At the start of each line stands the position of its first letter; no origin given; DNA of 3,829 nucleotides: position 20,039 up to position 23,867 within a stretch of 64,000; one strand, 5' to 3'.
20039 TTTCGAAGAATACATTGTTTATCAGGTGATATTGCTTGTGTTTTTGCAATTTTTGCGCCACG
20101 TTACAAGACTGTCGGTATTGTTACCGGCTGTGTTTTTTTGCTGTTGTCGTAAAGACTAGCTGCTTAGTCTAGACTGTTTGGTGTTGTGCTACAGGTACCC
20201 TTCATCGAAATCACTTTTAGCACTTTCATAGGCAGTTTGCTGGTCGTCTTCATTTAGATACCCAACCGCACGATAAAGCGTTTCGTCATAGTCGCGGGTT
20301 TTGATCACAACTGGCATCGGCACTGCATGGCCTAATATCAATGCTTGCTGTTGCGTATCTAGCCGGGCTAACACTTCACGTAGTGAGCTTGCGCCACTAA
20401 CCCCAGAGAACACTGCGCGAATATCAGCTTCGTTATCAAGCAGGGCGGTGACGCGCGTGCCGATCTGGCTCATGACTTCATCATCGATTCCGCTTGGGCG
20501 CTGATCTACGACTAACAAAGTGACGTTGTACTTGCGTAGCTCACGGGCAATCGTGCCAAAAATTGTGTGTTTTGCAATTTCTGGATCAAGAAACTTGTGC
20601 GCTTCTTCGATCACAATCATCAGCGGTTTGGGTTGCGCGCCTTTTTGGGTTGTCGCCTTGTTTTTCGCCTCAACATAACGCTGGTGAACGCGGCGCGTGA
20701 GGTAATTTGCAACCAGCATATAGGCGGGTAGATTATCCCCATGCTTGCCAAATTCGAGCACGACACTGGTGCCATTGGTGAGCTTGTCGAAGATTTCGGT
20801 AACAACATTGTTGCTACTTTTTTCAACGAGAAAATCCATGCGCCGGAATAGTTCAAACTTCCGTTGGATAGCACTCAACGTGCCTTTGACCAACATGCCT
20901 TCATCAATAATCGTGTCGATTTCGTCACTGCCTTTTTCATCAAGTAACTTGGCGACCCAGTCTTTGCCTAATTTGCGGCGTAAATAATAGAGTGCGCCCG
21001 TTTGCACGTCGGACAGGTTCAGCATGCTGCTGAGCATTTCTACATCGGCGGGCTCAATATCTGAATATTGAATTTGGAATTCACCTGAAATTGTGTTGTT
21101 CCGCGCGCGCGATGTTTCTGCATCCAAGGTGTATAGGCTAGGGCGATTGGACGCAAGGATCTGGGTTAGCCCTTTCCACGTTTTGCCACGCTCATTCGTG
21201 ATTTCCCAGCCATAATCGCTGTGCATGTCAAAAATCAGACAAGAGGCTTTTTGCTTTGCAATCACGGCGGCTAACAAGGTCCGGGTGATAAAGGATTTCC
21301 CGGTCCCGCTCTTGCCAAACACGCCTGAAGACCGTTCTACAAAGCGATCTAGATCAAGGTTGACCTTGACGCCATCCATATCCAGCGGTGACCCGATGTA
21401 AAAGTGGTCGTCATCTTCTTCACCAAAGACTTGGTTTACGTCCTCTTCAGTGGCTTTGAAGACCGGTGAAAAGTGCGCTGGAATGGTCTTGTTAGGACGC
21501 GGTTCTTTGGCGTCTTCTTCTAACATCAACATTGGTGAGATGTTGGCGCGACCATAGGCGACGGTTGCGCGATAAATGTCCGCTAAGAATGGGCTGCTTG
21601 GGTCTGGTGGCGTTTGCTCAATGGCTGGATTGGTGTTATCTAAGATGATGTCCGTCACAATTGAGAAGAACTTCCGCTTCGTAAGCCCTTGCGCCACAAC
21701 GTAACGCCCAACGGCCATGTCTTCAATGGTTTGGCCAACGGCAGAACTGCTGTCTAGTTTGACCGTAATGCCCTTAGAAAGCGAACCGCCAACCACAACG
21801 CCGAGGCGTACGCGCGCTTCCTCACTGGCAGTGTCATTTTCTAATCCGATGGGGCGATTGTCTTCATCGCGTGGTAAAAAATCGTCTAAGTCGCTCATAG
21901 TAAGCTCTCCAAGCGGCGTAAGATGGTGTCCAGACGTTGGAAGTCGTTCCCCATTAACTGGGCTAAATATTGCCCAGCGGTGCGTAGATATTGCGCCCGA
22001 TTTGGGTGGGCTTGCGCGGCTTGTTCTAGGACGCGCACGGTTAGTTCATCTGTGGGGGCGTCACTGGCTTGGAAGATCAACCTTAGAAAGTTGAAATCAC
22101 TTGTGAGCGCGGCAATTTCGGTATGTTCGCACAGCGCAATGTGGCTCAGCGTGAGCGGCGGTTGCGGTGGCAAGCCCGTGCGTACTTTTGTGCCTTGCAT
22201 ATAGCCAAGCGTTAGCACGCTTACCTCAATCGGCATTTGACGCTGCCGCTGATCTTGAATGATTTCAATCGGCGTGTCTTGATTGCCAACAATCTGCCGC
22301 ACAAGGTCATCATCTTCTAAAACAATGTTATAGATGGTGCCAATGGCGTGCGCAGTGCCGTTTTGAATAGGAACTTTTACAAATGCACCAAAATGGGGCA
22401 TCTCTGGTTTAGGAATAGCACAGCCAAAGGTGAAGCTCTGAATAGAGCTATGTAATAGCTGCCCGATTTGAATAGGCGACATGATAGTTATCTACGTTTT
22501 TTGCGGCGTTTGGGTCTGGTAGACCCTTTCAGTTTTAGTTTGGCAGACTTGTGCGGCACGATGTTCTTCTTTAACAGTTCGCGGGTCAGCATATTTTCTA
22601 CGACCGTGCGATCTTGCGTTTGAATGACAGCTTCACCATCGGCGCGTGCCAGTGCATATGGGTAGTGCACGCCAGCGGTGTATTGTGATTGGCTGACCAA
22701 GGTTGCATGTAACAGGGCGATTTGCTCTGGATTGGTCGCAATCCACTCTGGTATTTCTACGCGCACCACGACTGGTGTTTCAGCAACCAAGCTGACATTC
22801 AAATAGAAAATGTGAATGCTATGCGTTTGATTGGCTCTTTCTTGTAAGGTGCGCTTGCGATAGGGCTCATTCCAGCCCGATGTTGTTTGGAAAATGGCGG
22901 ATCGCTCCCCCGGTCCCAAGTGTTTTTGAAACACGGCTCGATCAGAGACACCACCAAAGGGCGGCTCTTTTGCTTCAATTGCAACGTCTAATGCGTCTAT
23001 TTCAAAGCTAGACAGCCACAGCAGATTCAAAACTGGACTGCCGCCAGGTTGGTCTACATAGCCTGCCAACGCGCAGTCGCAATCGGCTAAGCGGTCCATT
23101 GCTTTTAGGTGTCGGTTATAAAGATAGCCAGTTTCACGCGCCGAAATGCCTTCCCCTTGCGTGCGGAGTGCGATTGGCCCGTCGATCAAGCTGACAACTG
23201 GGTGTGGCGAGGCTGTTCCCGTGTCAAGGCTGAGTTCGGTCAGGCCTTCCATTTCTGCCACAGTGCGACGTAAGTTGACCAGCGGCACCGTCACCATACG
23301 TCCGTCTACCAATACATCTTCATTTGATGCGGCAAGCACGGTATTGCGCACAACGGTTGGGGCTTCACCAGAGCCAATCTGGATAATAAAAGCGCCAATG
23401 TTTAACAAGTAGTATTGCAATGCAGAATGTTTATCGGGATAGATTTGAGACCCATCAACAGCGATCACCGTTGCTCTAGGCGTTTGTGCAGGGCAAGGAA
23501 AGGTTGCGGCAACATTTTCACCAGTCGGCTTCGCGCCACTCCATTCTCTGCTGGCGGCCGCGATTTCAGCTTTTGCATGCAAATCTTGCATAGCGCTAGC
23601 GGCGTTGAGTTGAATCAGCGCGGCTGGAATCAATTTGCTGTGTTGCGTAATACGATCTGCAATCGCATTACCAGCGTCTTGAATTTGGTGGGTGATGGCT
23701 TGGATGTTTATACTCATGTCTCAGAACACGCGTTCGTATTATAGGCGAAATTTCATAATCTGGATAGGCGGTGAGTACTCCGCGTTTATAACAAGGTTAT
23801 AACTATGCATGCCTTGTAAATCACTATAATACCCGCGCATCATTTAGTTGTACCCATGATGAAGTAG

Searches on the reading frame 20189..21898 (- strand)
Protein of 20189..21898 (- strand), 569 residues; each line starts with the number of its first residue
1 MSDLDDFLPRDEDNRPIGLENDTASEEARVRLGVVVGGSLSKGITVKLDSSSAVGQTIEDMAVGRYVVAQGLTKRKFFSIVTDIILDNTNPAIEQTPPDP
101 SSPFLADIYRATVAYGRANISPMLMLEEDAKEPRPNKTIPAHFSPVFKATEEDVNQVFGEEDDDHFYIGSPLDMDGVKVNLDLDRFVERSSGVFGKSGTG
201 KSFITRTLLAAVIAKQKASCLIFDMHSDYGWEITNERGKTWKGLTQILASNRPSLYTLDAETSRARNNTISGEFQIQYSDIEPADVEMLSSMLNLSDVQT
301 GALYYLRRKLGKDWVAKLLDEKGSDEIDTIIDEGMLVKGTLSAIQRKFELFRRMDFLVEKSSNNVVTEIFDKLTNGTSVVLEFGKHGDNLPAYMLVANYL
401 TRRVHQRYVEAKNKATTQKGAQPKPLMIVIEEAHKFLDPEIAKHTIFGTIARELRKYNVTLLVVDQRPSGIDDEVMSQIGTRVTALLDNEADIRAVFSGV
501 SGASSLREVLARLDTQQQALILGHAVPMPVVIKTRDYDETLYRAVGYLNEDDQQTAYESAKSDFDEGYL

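Call 8: search_protein_families(library=pfam, proteins=[window:20189-21898:-])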
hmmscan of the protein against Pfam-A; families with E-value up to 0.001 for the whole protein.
window:20189-21898:- (569 aa): 3 families
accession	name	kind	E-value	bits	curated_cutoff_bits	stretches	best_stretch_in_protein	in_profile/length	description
PF01935.23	DUF87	-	1.7e-30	107.2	23.2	1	167-404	2-220/220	Helicase HerA, central domain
PF19044.6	P-loop_TraG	-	0.00019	20.7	25.8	0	168-229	9-69/413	TraG P-loop domain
PF13401.12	AAA_22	-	0.00046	20.9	27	0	193-228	10-44/130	AAA domain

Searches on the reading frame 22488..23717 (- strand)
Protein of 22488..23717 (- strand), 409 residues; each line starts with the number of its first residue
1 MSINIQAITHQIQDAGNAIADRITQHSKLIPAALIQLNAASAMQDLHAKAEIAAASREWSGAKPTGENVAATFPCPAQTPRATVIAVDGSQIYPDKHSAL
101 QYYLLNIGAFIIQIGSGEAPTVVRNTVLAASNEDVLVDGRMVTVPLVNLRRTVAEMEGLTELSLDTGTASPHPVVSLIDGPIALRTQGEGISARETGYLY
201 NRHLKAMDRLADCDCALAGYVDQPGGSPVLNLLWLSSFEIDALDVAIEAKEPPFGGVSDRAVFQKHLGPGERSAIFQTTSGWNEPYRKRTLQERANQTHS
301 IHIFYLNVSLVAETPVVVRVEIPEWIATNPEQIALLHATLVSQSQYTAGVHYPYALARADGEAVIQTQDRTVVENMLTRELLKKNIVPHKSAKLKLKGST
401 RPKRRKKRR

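Call 8: search_protein_families(library=pfam, proteins=[window:22488-23717:-])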
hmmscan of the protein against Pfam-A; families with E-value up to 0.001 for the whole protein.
window:22488-23717:- (409 aa): 1 family
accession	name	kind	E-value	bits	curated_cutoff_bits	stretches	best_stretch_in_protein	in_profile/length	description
PF09376.16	NurA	-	2.7e-21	76.7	21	1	83-365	2-254/254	NurA domain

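Call 35: find_homologous_proteins(query=window:22488-23717:-, max_evalue=1e-30)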
Query window:22488-23717:- (409 aa): 119 proteins with E <= 1e-30 among 8000 candidates.
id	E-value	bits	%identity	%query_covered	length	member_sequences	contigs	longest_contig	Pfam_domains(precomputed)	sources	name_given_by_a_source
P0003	2.8e-268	907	100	100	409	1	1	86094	PF09376.17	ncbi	-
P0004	4.4e-192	656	74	100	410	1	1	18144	PF09376.17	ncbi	-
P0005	1.1e-188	645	72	100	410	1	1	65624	PF09376.17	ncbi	-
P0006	2.7e-88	315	44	99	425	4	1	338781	PF09376.17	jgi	jgi:hypothetical protein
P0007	3.6e-68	249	36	99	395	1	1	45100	PF09376.17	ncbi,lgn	-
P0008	4.9e-66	242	35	99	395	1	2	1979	PF09376.17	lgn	-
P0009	6.4e-66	241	36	99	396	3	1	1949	PF09376.17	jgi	jgi:hypothetical protein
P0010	3.7e-65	239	35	98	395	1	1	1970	PF09376.17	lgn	-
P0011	4.5e-65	238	37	98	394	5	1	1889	PF09376.17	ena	-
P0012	4.7e-65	238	36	99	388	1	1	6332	PF09376.17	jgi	jgi:hypothetical protein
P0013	4.8e-65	238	35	98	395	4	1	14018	PF09376.17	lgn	-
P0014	4.9e-64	235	36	99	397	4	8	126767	PF09376.17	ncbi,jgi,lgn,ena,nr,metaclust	ncbi:MAG TPA: DNA double-strand break repair nuclease NurA [Anaerolineae bacterium]|nr:DNA double-st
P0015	1.7e-63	233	36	99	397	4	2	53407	PF09376.17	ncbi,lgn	-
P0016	2.6e-63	233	36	98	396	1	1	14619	PF09376.17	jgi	jgi:hypothetical protein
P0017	5.9e-62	228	34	99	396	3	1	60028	PF09376.17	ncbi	-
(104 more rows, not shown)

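Call 36: find_encoding_contigs(protein=P0006, flank=10000, max_places=3)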
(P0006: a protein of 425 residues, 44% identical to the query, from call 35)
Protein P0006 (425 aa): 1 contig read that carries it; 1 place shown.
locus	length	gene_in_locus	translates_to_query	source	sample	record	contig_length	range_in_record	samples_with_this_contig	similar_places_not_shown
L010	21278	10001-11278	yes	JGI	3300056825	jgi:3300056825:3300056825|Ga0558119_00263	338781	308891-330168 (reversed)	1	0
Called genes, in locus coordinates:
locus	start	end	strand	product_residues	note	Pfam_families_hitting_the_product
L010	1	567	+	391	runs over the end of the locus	PF00069:Pkinase, PF07714:PK_Tyr_Ser-Thr, PF01163:RIO1 (faint), PF03109:ABC1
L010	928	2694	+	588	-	PF06068:TIP49 (faint), PF00004:AAA, PF07728:AAA_5 (weak), PF17862:AAA_lid_3, PF01434:Peptidase_M41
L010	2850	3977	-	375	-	PF00672:HAMP, PF00512:HisKA, PF02518:HATPase_c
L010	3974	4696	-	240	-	PF00072:Response_reg, PF00486:Trans_reg_C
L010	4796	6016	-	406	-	PF12704:MacB_PCD, PF02687:FtsX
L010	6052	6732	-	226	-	PF02463:SMC_N (weak), PF00005:ABC_tran, PF13304:AAA_21 (faint)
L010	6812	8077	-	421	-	PF00364:Biotin_lipoyl (faint), PF25973:BSH_CzcB (weak), PF25967:RND-MFP_C (faint), PF25990:Beta-barrel_YknX, PF25989:YknX_C (weak)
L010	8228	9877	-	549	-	PF03109:ABC1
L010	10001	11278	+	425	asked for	PF09376:NurA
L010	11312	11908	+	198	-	-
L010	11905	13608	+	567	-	PF09378:HAS-barrel (weak), PF01935:DUF87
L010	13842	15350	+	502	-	PF01266:DAO (faint), PF01593:Amino_oxidase, PF07992:Pyr_redox_2 (faint), PF13450:NAD_binding_8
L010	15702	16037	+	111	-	-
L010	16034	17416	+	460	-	PF01546:Peptidase_M20, PF07687:M20_dimer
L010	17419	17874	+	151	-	-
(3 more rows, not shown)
